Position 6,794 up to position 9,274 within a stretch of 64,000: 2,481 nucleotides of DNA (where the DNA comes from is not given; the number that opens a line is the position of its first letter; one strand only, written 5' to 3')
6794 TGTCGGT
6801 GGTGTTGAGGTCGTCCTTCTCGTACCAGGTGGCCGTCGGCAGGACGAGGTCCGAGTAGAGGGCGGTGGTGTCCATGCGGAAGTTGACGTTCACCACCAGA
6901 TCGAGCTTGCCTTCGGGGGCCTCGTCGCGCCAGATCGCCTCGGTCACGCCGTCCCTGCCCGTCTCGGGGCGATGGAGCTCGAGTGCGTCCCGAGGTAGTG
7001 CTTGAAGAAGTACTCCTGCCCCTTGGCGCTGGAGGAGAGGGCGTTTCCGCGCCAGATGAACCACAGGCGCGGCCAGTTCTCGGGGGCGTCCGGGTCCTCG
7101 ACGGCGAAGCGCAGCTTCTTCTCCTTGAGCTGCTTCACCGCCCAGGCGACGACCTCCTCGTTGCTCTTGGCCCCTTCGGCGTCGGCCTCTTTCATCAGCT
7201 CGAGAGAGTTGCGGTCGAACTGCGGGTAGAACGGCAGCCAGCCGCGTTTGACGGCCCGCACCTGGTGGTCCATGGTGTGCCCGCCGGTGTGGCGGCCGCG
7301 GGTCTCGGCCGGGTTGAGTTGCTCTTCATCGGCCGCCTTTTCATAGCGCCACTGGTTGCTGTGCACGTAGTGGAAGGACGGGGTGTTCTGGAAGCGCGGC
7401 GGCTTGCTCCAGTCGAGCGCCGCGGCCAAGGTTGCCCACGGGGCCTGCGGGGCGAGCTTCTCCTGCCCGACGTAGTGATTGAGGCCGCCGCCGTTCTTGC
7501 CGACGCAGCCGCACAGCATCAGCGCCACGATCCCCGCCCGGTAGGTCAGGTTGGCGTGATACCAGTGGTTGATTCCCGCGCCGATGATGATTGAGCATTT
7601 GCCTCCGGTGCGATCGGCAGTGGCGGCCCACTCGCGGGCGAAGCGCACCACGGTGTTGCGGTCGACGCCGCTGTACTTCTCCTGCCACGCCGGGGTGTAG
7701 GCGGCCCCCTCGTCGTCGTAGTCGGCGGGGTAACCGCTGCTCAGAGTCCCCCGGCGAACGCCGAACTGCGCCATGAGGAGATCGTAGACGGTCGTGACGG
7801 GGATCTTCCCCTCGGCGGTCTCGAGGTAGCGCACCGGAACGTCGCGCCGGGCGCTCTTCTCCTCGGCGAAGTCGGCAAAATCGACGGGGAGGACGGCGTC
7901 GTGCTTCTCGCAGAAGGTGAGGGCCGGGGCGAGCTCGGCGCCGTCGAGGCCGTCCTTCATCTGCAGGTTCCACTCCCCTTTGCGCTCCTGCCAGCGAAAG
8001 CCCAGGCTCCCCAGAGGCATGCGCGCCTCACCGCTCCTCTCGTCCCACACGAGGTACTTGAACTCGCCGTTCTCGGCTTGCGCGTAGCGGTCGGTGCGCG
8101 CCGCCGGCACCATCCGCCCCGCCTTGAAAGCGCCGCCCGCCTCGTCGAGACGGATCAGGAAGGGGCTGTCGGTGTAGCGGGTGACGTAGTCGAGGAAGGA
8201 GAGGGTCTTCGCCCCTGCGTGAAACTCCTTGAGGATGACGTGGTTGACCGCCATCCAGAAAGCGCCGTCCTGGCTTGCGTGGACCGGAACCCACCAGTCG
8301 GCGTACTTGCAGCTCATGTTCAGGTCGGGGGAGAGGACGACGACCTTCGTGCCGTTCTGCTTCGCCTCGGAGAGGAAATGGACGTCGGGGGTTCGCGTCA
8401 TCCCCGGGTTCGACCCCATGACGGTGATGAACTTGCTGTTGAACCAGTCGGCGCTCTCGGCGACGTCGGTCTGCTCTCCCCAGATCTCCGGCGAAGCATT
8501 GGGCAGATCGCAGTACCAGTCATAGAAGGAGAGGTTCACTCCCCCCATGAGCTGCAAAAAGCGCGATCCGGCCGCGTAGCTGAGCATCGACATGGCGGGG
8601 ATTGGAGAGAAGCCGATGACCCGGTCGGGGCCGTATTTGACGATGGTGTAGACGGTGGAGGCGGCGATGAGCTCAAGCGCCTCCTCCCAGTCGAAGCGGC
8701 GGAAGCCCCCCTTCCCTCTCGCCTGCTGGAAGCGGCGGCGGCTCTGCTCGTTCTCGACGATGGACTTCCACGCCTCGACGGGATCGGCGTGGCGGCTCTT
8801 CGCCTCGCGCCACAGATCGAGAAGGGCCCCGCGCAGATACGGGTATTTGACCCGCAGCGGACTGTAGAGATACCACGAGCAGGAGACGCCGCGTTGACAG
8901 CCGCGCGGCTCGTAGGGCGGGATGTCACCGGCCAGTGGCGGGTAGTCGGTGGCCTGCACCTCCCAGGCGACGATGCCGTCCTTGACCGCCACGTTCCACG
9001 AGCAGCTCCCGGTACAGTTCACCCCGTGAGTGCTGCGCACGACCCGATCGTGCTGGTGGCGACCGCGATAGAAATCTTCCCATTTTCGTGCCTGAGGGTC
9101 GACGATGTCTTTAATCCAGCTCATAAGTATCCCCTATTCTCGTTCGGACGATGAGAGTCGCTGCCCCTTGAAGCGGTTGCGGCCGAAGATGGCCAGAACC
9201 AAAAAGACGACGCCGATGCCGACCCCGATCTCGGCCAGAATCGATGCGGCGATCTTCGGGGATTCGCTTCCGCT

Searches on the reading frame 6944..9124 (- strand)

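Call 36: search_protein_families(library=pfam, proteins=[window:6944-9124:-], max_evalue=0.00001)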
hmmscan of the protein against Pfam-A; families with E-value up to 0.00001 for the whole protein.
window:6944-9124:- (726 aa): 1 family
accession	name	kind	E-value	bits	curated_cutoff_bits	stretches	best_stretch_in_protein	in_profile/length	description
PF00384.28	Molybdopterin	-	5.8e-38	131.2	24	1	91-583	1-226/353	Molybdopterin oxidoreductase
